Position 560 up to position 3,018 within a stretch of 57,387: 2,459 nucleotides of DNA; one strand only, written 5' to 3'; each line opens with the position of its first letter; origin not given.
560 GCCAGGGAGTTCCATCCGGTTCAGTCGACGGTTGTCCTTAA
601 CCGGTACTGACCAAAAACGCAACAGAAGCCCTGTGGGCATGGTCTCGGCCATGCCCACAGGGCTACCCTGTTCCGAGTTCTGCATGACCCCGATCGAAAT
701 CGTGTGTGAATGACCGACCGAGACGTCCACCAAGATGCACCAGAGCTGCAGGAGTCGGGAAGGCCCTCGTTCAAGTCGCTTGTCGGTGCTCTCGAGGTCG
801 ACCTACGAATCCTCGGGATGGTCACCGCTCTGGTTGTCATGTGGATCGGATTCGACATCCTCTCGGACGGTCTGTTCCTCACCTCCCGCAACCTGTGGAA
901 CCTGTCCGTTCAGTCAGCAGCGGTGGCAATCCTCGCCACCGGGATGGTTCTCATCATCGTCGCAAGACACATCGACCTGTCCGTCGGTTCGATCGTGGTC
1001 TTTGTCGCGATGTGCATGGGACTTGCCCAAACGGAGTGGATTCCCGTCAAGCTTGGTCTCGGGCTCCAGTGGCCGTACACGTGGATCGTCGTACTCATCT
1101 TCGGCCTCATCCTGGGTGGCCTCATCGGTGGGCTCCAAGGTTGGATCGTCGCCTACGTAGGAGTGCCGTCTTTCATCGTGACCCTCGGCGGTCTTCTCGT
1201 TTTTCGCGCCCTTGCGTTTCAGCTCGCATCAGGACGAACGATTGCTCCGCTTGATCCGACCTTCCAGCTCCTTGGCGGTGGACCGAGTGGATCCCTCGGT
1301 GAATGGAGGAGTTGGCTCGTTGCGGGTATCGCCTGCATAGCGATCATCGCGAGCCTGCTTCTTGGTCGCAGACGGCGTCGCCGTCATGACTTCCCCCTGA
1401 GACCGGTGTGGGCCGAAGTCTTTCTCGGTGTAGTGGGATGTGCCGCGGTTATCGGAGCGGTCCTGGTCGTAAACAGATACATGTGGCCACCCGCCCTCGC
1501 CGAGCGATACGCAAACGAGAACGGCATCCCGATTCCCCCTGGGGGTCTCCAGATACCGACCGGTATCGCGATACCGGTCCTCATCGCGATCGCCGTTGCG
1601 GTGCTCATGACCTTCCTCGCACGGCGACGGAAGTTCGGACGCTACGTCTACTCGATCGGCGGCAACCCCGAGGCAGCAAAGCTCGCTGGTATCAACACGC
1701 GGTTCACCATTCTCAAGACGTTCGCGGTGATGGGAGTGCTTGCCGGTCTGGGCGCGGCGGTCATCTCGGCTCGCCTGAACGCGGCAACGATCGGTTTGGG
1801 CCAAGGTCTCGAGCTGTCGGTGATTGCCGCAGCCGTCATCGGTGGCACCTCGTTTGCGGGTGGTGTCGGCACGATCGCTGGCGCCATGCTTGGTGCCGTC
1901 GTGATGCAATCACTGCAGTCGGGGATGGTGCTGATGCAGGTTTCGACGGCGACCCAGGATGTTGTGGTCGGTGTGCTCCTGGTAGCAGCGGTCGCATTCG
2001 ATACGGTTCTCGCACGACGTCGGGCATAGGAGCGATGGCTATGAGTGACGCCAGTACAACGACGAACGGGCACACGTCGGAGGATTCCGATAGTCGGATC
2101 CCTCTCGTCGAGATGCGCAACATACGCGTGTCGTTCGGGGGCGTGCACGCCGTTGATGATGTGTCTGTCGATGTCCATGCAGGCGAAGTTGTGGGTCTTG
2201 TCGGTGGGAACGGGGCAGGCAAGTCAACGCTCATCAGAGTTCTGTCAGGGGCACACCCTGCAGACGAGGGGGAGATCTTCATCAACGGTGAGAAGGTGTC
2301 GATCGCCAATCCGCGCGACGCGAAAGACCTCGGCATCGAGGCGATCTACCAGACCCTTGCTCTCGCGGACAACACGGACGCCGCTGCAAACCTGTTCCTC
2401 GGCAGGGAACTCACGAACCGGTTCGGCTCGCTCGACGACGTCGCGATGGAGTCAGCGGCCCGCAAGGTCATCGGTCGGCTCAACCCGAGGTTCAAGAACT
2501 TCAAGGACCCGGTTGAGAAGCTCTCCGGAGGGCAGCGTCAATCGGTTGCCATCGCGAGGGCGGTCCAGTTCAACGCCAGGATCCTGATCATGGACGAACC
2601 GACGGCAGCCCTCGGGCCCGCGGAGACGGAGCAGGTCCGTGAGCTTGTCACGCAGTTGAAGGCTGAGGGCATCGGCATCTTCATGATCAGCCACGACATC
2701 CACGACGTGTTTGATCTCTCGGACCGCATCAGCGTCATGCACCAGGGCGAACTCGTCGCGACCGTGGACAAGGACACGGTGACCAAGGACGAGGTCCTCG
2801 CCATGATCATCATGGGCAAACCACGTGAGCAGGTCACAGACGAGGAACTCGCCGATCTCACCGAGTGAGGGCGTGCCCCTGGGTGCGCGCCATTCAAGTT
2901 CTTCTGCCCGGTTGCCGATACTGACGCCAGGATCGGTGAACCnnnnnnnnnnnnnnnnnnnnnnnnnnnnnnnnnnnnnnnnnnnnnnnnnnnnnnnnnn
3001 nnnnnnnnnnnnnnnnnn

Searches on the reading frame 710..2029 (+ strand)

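Call 7: search_protein_families(library=pfam, proteins=[window:710-2029:+])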
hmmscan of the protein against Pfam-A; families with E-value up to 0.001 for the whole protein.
window:710-2029:+ (439 aa): 1 family
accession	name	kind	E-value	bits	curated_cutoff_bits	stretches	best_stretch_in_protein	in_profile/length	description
PF02653.21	BPD_transp_2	-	1.2e-33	116.9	26.8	1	62-428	2-269/269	Branched-chain amino acid transport system / permease component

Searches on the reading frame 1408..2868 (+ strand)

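Call 8: search_protein_families(library=pfam, proteins=[window:1408-2868:+])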
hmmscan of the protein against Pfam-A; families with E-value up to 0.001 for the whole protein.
window:1408-2868:+ (486 aa): 3 families
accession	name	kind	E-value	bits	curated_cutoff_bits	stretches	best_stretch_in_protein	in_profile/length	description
PF00005.33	ABC_tran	-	1.1e-28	100.9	25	1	250-400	2-137/137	ABC transporter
PF13304.12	AAA_21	-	3.8e-07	30.9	27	0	262-282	2-22/304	AAA domain, putative AbiEii toxin, Type IV TA system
PF09818.15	ABC_ATPase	-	0.00012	21.6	23.2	0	369-446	155-248/283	P-loop domain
